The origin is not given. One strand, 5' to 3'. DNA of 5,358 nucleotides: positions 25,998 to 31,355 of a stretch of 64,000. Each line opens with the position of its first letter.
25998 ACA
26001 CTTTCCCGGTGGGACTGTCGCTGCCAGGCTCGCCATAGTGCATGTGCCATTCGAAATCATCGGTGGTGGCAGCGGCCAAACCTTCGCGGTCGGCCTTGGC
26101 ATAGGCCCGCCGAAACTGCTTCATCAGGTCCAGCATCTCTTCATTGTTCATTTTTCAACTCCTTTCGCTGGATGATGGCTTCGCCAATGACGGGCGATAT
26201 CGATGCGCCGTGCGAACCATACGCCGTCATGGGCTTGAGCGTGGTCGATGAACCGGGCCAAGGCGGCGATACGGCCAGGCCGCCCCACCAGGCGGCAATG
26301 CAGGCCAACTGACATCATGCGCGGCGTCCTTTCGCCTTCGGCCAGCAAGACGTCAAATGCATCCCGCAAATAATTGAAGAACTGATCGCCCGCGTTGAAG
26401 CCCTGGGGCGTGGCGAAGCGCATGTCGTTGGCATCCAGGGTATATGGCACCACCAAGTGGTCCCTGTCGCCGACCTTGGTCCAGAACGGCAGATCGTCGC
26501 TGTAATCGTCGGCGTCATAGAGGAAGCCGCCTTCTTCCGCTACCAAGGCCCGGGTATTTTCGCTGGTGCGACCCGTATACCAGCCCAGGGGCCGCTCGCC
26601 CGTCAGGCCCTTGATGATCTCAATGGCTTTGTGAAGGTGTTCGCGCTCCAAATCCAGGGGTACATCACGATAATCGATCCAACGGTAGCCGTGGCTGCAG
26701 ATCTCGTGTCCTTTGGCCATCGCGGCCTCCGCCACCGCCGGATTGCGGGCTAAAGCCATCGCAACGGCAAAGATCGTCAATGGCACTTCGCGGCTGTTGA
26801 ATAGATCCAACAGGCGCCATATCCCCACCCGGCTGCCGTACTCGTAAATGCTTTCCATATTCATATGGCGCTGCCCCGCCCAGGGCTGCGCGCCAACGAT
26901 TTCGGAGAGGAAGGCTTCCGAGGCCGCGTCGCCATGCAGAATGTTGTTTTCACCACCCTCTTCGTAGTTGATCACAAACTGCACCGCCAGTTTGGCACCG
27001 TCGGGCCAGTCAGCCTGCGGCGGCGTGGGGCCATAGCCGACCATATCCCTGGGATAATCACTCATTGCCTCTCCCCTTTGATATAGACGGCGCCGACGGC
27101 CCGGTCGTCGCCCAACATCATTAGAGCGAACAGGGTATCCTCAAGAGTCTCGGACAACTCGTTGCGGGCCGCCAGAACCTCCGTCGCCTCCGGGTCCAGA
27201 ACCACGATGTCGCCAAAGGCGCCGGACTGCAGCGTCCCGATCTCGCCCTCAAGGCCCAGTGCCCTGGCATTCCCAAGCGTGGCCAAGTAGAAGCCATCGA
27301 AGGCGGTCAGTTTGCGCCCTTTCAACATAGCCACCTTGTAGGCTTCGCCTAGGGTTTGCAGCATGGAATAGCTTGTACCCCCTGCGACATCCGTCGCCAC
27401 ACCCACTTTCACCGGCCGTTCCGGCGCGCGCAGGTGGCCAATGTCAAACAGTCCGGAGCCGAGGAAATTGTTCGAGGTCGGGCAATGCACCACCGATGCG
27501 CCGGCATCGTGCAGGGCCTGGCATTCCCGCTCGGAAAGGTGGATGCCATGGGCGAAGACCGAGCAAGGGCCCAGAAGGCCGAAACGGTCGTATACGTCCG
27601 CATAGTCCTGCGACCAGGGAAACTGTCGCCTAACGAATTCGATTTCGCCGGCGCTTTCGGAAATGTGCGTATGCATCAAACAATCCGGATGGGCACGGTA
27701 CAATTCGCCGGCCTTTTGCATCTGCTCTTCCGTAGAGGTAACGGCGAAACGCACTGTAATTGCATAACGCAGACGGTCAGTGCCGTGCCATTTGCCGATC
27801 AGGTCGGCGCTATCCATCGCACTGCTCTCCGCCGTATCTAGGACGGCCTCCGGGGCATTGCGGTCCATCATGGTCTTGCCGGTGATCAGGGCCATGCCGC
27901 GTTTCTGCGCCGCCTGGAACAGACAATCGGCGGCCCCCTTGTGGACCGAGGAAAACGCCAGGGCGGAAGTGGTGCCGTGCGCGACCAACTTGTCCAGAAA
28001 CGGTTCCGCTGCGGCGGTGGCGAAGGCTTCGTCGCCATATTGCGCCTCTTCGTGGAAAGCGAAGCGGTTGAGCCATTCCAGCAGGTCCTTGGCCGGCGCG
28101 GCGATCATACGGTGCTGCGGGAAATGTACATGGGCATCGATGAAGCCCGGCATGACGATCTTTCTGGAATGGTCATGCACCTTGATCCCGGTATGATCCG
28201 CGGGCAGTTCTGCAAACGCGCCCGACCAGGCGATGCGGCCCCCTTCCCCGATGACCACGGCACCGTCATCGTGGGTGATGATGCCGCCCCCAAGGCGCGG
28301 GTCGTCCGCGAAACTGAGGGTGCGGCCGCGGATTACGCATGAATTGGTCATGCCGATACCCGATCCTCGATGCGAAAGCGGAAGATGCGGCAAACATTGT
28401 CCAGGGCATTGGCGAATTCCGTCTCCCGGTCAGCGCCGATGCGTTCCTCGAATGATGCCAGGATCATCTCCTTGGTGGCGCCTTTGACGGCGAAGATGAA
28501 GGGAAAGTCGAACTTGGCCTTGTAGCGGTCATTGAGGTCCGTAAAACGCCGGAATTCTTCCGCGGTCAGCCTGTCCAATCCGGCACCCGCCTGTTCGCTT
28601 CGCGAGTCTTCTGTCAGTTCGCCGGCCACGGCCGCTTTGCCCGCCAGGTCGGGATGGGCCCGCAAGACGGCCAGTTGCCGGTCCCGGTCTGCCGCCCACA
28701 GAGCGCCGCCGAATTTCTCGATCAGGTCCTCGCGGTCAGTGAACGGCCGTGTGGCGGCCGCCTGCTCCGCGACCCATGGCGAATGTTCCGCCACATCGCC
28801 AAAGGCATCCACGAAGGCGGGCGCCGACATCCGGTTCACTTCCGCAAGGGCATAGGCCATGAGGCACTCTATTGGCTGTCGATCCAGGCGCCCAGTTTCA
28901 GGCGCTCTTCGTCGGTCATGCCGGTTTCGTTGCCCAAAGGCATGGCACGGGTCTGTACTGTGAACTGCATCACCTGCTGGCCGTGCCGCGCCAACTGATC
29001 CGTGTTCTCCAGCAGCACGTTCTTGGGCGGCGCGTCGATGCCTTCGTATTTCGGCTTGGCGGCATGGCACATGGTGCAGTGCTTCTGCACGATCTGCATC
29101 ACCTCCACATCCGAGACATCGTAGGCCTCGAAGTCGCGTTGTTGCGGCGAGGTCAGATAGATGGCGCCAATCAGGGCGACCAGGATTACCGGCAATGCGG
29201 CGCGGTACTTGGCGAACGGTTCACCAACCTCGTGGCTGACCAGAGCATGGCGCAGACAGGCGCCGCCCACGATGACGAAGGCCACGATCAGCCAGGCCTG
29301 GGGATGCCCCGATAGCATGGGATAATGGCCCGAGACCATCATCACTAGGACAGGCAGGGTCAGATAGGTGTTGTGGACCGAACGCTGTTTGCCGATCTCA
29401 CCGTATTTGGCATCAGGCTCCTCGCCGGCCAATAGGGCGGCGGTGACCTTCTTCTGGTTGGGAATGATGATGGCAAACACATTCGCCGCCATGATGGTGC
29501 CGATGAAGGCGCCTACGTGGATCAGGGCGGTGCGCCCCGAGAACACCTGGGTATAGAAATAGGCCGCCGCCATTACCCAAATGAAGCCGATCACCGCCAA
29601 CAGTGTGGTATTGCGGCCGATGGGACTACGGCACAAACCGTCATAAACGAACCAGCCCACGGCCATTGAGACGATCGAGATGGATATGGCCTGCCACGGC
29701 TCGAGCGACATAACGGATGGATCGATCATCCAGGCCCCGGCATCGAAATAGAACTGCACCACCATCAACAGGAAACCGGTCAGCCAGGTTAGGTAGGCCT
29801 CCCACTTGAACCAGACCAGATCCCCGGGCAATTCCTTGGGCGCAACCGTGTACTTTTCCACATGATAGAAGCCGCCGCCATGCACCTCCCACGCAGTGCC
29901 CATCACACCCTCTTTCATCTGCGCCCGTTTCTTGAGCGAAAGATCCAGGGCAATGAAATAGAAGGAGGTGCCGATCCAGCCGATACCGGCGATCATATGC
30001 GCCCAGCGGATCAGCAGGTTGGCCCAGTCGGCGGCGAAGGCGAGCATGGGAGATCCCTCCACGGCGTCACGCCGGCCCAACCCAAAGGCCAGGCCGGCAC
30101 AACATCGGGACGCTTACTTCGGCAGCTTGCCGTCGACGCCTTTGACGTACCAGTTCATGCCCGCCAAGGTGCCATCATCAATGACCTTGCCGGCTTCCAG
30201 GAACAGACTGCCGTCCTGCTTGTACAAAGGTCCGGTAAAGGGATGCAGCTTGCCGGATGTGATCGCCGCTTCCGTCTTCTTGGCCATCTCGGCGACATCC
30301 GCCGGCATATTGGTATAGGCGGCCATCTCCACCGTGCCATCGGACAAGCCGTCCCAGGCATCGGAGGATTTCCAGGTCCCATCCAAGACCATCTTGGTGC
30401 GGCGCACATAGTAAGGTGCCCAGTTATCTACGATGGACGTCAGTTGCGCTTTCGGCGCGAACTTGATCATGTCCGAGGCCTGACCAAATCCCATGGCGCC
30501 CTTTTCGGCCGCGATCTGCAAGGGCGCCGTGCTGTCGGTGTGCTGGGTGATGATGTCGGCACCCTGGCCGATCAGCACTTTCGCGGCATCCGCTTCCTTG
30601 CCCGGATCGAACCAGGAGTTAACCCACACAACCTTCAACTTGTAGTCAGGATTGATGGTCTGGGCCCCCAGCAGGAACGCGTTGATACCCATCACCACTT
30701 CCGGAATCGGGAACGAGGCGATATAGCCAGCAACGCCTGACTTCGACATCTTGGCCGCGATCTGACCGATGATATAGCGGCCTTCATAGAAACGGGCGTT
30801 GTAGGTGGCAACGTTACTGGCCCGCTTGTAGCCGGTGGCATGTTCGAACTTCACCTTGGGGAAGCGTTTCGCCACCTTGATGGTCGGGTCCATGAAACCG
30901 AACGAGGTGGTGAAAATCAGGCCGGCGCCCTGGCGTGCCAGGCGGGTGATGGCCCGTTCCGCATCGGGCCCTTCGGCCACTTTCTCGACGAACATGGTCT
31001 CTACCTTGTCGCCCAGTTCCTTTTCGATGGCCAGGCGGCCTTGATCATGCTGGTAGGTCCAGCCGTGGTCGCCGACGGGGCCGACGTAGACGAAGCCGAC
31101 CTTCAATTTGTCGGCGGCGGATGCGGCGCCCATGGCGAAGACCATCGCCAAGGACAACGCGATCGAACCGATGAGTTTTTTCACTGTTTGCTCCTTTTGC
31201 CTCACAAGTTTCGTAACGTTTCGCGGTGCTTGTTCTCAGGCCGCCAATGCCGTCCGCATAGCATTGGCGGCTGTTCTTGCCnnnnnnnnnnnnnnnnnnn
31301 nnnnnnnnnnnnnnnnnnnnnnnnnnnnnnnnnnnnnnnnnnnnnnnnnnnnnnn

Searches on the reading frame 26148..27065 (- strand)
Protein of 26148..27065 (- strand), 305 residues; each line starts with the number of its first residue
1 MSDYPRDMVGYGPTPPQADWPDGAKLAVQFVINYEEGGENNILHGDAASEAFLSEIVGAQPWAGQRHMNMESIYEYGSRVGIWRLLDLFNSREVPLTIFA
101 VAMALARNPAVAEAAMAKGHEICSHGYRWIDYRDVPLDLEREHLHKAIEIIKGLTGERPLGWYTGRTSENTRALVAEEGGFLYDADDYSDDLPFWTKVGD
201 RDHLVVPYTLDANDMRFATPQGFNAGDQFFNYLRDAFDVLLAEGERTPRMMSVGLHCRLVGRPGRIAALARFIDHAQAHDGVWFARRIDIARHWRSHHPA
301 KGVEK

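Call 3: search_protein_families(library=pfam, proteins=[window:26148-27065:-])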
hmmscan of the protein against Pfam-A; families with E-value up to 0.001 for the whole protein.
window:26148-27065:- (305 aa): 1 family
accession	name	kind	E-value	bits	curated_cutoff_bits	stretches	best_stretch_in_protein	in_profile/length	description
PF01522.26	Polysacc_deac_1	-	1.1e-11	45.2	23.1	1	75-171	14-110/124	Polysaccharide deacetylase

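Call 4: search_protein_families(library=ncbifam, proteins=[window:26148-27065:-])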
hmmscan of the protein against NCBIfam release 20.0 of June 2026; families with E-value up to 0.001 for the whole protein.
window:26148-27065:- (305 aa): 3 families
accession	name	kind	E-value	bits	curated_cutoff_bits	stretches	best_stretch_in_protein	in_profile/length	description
TIGR03212.1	uraD_N-term-dom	equivalog_domain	2.3e-159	529.2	424.6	1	4-300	1-297/297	allantoinase PuuE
TIGR03006.1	pepcterm_polyde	equivalog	4.4e-08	32.6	276.2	1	82-184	36-142/272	XrtA system polysaccharide deacetylase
TIGR02764.1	spore_ybaN_pdaB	equivalog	1.3e-07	31.6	237.4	1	84-159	23-98/191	polysaccharide deacetylase family sporulation protein PdaB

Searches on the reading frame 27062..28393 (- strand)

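Call 8: search_protein_families(library=pfam, proteins=[window:27062-28393:-], max_evalue=0.00001)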
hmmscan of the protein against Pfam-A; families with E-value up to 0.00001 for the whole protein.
window:27062-28393:- (443 aa): 2 families
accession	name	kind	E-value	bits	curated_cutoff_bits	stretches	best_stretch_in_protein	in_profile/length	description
PF01979.26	Amidohydro_1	-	2e-48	165.8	25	1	79-441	1-343/345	Amidohydrolase family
PF07969.17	Amidohydro_3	-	1.6e-11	44.8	29.7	1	326-410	365-455/472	Amidohydrolase family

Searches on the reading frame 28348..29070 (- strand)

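Call 8: search_protein_families(library=pfam, proteins=[window:28348-29070:-], max_evalue=0.00001)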
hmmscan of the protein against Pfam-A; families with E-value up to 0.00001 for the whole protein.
window:28348-29070:- (240 aa): 1 family
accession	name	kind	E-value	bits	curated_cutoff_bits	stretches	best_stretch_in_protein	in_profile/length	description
PF09349.15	OHCU_decarbox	-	2e-50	171.7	24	1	79-235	1-155/155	OHCU decarboxylase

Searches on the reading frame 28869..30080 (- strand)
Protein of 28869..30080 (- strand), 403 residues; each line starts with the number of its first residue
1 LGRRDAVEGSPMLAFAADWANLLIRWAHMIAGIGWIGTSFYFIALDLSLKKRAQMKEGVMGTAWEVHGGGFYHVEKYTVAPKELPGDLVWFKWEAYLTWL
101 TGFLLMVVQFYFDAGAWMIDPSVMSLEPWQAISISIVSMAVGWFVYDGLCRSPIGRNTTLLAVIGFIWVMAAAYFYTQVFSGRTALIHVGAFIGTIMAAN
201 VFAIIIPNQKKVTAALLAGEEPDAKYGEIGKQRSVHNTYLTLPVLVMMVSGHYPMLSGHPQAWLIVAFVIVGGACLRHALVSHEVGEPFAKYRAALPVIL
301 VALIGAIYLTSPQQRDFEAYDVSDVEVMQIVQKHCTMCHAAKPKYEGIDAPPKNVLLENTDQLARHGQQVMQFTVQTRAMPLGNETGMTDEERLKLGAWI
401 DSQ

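Call 8: search_protein_families(library=pfam, proteins=[window:28869-30080:-], max_evalue=0.00001)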
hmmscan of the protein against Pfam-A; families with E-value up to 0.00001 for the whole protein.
window:28869-30080:- (403 aa): 1 family
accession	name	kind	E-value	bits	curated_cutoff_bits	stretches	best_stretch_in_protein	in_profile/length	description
PF06181.16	Urate_ox_N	-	6.5e-123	410.3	26.9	1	15-304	2-291/295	Urate oxidase N-terminal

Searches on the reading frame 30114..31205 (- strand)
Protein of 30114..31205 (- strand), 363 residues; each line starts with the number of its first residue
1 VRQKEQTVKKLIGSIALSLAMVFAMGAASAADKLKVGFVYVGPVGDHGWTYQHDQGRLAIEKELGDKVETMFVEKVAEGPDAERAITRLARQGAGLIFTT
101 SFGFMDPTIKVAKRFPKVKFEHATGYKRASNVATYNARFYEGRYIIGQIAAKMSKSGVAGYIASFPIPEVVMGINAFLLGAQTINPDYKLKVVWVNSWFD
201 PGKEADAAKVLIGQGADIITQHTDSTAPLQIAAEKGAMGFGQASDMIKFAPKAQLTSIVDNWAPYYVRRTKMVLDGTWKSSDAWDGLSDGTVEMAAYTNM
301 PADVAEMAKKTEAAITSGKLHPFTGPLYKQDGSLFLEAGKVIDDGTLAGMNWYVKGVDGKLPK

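Call 8: search_protein_families(library=pfam, proteins=[window:30114-31205:-], max_evalue=0.00001)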
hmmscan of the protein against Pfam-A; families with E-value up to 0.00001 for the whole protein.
window:30114-31205:- (363 aa): 1 family
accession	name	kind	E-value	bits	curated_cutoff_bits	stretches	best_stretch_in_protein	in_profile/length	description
PF02608.20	Bmp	-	1.6e-55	188.7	24.1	1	34-301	2-277/301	ABC transporter substrate-binding protein PnrA-like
